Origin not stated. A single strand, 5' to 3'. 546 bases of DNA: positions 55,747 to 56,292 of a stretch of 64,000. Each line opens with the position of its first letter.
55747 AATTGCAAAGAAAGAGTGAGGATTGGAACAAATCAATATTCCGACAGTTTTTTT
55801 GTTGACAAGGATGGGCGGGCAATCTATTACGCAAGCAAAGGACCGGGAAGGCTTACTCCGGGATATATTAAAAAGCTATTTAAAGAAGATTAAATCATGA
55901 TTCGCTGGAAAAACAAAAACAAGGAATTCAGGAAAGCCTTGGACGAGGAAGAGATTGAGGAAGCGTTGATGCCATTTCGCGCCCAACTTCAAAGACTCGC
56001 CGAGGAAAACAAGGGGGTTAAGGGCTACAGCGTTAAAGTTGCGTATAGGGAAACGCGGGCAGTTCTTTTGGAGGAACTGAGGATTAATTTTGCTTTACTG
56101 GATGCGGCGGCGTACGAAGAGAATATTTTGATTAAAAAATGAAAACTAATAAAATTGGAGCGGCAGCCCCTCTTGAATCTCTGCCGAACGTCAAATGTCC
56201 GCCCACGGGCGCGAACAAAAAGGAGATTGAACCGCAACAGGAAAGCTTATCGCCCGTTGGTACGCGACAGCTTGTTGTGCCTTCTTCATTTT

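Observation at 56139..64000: Array of at least 12 attC-like structured repeats, one per small minus-strand gene: an integron-like cassette array in a phage-like genome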

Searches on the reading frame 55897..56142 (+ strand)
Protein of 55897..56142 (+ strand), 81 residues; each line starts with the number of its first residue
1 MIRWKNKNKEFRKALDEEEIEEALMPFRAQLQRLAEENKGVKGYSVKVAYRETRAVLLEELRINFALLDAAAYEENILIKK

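Call 68: find_encoding_contigs(protein=window:55897-56142:+, flank=10000, max_places=10)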
Protein window:55897-56142:+ (81 aa): 5 contigs read that carry it; 4 places shown.
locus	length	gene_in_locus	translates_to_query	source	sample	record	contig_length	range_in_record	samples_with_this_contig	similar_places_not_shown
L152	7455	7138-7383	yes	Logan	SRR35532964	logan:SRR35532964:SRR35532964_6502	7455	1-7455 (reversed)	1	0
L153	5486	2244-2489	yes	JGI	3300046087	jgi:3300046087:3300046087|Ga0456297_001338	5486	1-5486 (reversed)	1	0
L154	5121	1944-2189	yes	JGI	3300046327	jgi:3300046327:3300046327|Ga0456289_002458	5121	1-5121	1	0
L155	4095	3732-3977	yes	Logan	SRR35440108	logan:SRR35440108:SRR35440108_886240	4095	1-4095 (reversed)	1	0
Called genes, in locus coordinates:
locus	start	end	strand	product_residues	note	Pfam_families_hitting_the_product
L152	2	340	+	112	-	?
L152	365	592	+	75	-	-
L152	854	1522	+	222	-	PF00300:His_Phos_1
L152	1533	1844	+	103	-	-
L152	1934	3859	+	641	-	-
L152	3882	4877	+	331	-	PF26926:Phage_T4_rIIB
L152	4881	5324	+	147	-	PF09424:YqeY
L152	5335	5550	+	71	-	-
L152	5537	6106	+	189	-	-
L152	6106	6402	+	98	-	-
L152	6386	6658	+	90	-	-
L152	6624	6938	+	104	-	-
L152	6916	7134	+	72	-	-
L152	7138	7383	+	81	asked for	-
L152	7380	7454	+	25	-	?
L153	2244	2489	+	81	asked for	-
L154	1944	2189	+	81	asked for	-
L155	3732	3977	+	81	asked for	-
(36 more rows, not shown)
